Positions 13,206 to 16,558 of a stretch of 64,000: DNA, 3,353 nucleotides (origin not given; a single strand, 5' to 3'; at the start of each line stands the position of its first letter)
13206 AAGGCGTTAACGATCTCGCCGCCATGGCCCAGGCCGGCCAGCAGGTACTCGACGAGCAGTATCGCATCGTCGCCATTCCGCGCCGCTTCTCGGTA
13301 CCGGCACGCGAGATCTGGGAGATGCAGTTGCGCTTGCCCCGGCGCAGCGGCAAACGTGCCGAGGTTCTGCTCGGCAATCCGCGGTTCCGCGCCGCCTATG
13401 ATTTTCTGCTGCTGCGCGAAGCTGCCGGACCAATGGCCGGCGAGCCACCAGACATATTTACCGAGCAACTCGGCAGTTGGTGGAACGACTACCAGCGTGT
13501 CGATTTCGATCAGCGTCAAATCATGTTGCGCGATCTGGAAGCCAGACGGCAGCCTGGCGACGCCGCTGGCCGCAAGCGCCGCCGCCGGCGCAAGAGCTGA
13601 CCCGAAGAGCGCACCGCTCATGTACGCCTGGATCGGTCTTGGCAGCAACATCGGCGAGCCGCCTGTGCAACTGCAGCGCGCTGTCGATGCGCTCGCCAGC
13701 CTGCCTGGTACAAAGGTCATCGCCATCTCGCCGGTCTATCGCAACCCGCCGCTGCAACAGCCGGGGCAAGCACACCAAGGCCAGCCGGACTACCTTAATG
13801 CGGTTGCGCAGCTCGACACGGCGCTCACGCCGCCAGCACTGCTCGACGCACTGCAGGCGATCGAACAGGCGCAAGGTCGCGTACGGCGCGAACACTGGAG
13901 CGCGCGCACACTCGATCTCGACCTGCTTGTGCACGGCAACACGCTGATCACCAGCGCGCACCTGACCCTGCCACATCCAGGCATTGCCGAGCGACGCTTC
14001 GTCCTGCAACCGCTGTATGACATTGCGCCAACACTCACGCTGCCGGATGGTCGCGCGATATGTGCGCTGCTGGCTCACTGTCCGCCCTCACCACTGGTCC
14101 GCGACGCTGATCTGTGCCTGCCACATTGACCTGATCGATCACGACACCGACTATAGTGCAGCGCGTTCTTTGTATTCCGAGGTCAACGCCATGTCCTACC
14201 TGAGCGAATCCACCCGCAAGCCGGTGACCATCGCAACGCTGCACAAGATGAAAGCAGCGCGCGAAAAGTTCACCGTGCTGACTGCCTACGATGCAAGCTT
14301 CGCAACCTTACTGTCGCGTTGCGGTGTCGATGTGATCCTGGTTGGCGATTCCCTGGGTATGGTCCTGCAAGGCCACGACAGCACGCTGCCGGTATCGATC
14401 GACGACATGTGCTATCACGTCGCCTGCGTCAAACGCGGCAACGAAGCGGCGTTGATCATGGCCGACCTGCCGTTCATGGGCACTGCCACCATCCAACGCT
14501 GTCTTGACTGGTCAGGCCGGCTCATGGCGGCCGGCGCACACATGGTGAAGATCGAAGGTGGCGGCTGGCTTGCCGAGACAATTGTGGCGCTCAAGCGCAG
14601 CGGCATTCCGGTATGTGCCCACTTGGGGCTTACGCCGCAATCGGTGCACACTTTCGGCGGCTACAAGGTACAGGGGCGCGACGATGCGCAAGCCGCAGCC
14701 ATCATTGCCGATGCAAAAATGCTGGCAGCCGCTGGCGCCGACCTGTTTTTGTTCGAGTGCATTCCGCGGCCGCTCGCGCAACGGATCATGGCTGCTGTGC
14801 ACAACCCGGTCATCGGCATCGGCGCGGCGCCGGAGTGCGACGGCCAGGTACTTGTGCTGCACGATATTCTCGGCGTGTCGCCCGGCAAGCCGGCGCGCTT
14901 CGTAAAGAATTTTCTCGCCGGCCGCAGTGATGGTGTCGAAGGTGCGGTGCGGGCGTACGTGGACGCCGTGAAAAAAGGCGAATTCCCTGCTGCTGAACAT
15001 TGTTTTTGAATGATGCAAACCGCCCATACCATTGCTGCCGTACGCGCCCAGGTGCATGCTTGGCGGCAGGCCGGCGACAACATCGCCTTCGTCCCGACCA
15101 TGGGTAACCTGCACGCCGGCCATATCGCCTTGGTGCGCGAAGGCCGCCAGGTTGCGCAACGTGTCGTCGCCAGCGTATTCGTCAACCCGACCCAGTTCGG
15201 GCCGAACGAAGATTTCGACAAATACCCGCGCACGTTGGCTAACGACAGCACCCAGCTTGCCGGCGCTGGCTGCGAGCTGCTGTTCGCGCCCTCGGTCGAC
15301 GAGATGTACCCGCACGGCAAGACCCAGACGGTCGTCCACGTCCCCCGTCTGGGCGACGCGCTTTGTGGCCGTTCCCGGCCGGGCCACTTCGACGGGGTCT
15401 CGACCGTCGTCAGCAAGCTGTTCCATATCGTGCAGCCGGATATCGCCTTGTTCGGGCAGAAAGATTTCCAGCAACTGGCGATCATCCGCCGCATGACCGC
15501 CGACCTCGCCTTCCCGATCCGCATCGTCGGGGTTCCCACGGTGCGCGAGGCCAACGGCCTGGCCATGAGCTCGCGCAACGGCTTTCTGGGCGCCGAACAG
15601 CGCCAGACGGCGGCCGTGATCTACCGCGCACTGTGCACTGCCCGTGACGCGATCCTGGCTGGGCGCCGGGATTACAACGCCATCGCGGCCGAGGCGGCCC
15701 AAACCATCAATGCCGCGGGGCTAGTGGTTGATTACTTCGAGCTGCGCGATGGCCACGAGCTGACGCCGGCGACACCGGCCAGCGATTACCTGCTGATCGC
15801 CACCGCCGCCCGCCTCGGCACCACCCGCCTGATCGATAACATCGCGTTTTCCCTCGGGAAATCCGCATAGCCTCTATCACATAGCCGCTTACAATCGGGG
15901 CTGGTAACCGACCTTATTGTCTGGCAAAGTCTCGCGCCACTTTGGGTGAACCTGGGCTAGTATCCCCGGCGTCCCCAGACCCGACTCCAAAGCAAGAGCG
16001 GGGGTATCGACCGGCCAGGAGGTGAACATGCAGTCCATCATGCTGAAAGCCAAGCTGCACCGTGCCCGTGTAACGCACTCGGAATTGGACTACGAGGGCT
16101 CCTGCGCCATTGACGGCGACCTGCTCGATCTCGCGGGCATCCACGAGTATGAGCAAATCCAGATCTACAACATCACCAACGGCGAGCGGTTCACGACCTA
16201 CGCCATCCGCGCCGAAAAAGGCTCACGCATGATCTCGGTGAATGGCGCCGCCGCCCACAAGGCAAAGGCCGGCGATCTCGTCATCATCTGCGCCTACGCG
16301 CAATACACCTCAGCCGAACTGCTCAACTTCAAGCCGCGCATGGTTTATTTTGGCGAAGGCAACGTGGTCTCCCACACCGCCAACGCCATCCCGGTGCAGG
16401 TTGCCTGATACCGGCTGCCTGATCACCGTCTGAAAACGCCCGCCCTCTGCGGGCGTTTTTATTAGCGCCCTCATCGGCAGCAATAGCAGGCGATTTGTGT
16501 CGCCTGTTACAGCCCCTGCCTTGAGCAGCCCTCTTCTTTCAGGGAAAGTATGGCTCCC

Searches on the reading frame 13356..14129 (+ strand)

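Call 29: search_protein_families(library=pfam, proteins=[window:13356-14129:+])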
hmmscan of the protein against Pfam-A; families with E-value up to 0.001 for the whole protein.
window:13356-14129:+ (257 aa): 1 family
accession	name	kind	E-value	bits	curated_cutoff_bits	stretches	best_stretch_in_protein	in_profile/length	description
PF01288.25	HPPK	-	4.7e-36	124.1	25.7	1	93-225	2-116/116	7,8-dihydro-6-hydroxymethylpterin-pyrophosphokinase (HPPK)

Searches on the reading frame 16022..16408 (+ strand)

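Call 33: search_protein_families(library=ncbifam, proteins=[window:16022-16408:+], max_evalue=1e-10)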
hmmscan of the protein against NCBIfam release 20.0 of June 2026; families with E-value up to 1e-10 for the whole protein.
window:16022-16408:+ (128 aa): 1 family
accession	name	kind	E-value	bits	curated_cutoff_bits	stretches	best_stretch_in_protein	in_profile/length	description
TIGR00223.1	panD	equivalog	7.1e-47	158.5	106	1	3-128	1-126/126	aspartate 1-decarboxylase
